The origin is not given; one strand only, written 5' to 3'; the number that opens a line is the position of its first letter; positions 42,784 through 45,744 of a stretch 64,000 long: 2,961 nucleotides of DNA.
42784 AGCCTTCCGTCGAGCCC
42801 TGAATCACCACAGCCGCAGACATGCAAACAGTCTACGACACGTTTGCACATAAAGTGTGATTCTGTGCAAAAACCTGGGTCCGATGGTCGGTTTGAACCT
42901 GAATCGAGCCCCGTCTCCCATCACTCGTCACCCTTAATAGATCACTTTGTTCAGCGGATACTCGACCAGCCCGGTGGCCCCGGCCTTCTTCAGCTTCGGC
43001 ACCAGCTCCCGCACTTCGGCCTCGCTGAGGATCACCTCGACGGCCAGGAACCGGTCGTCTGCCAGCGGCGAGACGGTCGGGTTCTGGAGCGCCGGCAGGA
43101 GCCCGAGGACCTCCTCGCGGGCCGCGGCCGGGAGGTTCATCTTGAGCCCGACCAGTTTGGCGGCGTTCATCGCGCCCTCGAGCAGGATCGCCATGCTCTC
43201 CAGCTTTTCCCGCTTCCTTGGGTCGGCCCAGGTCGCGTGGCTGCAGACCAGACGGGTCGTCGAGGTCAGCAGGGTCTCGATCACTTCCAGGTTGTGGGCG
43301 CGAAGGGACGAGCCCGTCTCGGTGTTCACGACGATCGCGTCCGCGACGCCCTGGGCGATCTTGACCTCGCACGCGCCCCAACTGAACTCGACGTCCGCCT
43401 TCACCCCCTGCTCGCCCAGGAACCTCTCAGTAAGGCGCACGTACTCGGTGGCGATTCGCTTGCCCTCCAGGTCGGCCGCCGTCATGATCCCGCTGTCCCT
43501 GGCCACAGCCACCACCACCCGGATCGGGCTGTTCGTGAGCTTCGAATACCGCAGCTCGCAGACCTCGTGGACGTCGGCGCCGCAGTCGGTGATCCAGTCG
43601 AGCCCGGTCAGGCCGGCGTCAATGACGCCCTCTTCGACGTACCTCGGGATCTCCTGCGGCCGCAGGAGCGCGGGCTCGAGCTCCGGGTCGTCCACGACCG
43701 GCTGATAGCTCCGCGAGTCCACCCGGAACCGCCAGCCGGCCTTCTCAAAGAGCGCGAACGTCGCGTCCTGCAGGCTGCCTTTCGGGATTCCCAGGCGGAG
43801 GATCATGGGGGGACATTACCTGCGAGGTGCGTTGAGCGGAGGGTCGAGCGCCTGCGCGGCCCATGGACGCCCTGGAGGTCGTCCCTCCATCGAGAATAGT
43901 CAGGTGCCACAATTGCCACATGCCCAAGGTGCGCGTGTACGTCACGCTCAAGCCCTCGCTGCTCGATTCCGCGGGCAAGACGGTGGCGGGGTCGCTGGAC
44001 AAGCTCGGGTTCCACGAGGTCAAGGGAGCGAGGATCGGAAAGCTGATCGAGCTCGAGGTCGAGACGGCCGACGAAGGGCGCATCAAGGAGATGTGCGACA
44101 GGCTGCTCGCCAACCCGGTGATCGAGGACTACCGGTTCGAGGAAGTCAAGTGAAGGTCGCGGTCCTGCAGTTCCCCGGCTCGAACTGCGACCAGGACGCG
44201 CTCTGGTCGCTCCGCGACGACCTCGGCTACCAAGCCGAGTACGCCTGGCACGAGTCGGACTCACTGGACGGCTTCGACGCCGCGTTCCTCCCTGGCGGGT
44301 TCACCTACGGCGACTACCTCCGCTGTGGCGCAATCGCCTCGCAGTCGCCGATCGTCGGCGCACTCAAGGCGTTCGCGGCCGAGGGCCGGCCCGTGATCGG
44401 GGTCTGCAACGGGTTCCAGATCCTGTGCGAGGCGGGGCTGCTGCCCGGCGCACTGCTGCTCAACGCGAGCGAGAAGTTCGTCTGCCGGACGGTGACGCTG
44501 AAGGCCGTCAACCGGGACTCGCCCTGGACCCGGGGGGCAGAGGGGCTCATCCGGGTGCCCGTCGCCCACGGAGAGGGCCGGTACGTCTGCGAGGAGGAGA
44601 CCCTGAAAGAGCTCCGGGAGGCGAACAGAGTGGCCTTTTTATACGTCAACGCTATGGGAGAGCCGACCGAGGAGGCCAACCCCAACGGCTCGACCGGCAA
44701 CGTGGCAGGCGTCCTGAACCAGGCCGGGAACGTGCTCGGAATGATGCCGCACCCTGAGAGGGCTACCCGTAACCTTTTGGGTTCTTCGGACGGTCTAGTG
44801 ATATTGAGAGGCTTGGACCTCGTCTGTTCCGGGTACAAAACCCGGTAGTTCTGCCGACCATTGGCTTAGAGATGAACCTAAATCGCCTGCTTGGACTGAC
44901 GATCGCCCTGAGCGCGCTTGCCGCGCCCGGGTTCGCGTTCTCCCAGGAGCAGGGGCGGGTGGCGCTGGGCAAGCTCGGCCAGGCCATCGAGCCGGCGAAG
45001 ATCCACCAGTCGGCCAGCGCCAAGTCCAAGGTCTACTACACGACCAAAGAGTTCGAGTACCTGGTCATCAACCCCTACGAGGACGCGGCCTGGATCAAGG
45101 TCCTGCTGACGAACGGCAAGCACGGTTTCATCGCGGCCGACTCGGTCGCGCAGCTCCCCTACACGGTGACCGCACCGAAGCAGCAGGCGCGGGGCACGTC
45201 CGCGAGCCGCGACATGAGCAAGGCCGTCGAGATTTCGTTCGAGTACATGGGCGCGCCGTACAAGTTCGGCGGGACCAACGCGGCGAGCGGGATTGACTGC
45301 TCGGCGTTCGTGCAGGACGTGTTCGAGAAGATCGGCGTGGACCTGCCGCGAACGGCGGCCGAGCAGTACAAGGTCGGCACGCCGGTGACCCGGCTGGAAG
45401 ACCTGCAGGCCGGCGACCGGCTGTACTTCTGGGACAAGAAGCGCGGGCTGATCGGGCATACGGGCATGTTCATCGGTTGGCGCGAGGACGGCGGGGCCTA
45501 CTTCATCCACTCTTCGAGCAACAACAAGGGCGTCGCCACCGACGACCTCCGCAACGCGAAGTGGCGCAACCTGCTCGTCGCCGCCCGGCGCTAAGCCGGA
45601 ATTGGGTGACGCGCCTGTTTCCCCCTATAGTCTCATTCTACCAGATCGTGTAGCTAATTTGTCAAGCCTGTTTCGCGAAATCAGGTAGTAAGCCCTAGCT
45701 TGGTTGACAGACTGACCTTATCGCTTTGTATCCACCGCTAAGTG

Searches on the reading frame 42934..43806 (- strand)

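Call 53: search_protein_families(library=pfam, proteins=[window:42934-43806:-], max_evalue=0.001)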
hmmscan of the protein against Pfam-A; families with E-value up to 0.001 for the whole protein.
window:42934-43806:- (290 aa): 2 families
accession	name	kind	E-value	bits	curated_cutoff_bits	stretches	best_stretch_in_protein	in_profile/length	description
PF01634.23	HisG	-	1.5e-42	145.7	25.5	1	49-206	1-153/158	ATP phosphoribosyltransferase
PF08029.16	HisG_C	-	2e-21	76.3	23.5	1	215-287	1-73/73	HisG, C-terminal domain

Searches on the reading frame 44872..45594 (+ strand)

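Call 53: search_protein_families(library=pfam, proteins=[window:44872-45594:+], max_evalue=0.001)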
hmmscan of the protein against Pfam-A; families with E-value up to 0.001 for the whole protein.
window:44872-45594:+ (240 aa): 2 families
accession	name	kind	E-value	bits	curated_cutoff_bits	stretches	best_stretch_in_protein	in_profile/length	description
PF00877.26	NLPC_P60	-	4.5e-21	75.2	23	1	127-240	1-105/105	NlpC/P60 family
PF05708.18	Peptidase_C92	-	4.2e-06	27.3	27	1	111-161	77-128/166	Permuted papain-like amidase enzyme, YaeF/YiiX, C92 family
